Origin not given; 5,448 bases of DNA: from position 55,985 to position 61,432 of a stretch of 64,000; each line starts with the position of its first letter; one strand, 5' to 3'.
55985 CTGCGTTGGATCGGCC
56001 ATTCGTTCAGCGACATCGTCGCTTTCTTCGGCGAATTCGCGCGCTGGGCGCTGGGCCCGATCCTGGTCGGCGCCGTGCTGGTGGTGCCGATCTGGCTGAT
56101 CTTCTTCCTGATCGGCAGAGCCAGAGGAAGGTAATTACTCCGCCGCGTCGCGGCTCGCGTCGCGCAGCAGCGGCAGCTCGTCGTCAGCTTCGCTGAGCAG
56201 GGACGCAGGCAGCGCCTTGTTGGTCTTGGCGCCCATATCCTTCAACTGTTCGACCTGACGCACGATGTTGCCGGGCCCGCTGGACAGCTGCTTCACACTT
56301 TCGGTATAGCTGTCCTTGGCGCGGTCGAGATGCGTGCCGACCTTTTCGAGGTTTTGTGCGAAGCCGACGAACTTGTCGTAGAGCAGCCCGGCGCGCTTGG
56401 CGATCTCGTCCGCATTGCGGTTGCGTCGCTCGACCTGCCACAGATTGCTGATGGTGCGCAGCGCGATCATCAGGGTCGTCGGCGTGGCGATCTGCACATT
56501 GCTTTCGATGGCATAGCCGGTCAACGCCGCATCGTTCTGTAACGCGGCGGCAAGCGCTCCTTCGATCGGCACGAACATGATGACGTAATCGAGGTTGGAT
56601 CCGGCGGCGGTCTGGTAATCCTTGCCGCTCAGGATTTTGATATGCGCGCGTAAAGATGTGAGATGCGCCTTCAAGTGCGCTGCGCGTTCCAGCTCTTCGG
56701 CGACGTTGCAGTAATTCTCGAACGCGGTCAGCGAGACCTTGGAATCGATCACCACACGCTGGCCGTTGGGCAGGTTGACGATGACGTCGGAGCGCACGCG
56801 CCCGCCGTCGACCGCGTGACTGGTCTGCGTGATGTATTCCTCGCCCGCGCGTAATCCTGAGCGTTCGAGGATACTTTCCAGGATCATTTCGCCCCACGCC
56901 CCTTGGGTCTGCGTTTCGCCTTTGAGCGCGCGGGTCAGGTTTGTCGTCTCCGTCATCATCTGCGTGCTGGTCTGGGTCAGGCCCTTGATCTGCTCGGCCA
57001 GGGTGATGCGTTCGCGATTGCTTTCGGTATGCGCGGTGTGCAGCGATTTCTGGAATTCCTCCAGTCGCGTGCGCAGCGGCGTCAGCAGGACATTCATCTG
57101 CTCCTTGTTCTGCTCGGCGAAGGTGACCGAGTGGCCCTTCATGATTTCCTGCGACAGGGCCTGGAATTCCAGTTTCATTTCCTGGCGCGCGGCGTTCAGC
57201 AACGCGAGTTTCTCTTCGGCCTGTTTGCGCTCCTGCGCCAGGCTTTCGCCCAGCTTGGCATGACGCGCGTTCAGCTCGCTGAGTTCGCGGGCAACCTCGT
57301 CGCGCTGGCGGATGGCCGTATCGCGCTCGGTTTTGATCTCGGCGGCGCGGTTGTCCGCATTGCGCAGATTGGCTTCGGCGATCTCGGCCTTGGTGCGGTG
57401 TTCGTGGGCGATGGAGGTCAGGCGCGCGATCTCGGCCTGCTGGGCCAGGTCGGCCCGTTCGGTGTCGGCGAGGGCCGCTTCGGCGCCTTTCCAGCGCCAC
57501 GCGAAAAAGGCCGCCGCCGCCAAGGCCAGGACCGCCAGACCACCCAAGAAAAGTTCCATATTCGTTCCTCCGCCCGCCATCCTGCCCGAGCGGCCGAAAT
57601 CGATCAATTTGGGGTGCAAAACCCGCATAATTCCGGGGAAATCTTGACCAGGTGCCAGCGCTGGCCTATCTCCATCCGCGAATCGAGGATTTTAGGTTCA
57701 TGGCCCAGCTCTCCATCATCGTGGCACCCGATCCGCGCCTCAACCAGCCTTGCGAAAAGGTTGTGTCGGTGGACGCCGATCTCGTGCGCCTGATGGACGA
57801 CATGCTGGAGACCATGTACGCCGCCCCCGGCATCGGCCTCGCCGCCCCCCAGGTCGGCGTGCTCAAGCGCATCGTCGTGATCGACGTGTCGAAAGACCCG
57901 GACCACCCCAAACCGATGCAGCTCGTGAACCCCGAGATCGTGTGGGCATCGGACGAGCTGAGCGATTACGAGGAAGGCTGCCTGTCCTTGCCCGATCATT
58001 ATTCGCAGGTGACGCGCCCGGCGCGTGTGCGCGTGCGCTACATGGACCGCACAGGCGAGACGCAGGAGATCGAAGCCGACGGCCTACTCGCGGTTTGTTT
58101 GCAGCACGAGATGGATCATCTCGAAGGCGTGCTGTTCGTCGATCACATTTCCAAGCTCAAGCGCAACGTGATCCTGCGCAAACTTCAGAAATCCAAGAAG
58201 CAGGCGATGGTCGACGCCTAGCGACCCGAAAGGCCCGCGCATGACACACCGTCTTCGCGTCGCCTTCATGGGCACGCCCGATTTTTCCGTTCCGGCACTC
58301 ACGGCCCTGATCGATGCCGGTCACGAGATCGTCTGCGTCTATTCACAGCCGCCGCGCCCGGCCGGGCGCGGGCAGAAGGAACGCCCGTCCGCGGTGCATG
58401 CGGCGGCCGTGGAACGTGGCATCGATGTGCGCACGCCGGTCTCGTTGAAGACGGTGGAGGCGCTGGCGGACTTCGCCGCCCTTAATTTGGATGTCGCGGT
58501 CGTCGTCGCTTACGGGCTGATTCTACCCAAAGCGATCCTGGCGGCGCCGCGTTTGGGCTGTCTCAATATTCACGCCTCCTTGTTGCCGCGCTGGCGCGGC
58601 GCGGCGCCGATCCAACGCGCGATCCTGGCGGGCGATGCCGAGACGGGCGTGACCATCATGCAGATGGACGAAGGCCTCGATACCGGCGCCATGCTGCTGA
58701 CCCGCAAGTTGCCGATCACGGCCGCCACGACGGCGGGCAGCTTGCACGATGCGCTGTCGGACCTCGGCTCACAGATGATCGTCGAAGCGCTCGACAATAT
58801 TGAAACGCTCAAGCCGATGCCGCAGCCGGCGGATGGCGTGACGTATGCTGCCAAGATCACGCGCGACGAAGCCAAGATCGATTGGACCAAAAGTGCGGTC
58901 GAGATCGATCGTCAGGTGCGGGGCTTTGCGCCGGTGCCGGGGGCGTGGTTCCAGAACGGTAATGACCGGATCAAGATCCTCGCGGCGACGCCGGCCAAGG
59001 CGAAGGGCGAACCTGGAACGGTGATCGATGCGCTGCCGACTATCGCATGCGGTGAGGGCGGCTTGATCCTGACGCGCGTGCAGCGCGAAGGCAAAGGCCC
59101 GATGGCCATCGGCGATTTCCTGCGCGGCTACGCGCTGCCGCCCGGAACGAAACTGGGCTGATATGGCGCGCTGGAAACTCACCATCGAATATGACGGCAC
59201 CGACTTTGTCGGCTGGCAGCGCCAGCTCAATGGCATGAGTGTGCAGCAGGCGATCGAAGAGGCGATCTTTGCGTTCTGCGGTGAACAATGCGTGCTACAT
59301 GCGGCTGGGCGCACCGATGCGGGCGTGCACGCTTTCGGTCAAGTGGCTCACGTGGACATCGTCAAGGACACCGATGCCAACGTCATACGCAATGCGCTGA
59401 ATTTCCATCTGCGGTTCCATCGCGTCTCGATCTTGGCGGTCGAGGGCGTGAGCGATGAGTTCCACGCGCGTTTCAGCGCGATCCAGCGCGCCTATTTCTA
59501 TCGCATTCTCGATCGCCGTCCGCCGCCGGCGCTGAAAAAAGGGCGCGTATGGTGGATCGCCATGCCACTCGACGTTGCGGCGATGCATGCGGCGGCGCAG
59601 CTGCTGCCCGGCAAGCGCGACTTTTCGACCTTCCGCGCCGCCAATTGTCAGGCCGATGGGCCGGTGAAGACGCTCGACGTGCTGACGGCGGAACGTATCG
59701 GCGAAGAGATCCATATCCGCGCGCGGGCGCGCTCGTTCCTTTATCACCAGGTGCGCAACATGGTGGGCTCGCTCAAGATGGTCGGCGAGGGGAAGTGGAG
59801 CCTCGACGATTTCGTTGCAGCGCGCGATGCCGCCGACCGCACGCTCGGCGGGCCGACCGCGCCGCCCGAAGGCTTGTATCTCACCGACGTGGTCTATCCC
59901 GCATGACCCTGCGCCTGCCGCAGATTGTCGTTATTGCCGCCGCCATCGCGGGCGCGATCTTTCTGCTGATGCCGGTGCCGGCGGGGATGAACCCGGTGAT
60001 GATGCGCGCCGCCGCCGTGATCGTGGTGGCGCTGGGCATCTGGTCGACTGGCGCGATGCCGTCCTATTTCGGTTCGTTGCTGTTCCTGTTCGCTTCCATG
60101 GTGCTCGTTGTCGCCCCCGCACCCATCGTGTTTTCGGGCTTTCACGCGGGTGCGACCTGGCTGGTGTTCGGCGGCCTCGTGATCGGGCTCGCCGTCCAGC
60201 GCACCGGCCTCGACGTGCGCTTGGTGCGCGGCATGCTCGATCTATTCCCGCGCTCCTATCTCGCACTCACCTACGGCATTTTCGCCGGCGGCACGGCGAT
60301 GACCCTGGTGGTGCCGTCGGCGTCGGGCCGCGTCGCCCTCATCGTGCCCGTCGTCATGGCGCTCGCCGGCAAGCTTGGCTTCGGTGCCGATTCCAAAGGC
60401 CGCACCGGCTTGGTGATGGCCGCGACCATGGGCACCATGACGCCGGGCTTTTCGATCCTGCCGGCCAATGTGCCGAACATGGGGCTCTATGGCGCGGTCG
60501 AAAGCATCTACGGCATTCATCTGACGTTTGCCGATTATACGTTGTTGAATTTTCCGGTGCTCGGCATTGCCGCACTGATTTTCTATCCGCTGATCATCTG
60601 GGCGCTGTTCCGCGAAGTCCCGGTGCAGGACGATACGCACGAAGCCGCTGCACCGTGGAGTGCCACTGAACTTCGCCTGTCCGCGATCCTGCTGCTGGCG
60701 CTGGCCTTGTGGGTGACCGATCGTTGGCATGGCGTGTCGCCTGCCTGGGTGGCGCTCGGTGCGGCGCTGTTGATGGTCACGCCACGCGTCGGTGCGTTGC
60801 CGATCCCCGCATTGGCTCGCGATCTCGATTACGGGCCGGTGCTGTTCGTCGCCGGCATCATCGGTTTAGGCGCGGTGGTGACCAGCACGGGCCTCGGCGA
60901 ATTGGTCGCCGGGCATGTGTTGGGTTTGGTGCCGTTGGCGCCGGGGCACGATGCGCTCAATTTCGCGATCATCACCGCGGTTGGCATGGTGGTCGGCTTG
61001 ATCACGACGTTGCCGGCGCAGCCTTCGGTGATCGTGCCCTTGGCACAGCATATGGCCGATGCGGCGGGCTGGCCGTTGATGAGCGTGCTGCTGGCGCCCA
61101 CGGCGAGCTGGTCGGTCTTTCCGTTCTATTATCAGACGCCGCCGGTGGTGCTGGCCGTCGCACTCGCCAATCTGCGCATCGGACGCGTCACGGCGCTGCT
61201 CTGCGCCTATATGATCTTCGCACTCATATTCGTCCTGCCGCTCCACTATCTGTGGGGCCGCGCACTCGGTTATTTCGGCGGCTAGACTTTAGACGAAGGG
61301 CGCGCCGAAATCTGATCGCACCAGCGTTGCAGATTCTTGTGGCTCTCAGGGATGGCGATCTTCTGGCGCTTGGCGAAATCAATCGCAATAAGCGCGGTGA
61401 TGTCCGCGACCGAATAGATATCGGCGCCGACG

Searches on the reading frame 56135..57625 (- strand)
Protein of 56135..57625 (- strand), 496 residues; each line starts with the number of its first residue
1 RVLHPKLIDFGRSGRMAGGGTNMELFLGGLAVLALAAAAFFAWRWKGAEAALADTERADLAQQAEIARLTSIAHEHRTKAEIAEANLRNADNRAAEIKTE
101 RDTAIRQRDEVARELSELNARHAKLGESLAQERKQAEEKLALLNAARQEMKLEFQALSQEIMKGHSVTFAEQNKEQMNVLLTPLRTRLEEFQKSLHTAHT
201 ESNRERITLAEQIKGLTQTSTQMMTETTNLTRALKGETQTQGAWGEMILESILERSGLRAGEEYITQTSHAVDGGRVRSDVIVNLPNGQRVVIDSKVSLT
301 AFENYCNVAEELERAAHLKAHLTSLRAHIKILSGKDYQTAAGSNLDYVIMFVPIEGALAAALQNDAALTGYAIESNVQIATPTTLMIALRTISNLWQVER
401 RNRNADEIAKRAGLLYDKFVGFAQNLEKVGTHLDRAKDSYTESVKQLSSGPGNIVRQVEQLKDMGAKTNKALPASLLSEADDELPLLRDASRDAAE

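Call 43: search_protein_families(library=pfam, proteins=[window:56135-57625:-], max_evalue=0.00001)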
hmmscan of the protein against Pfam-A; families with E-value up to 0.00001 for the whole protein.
window:56135-57625:- (496 aa): 1 family
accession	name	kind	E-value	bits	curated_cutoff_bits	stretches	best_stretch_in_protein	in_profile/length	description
PF02646.22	RmuC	-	8.7e-100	334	26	1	175-470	1-290/291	RmuC family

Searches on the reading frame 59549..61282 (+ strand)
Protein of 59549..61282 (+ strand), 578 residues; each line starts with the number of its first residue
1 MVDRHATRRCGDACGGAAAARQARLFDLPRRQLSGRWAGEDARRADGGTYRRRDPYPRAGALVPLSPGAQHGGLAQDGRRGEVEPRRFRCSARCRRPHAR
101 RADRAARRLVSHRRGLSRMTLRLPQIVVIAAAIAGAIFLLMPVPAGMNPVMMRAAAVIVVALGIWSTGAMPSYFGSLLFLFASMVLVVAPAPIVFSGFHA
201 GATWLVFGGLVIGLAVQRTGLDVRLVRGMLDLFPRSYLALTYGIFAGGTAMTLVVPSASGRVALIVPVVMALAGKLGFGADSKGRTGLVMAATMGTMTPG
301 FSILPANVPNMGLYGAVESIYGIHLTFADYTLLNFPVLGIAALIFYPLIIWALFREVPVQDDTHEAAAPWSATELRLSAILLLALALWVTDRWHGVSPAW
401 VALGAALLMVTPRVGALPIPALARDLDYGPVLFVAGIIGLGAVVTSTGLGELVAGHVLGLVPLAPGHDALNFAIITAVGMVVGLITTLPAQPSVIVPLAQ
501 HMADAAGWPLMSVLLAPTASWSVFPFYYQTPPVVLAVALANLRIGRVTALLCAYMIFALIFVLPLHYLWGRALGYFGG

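Call 43: search_protein_families(library=pfam, proteins=[window:59549-61282:+], max_evalue=0.00001)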
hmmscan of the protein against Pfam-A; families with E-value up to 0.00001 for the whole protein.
window:59549-61282:+ (578 aa): 2 families
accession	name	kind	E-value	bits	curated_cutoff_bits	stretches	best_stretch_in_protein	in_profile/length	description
PF00939.25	Na_sulph_symp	-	4.6e-31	108.8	27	1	129-574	8-470/472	Sodium:sulfate symporter transmembrane region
PF03600.22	CitMHS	-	2.5e-17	63.4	31.9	1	165-512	4-330/336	Citrate transporter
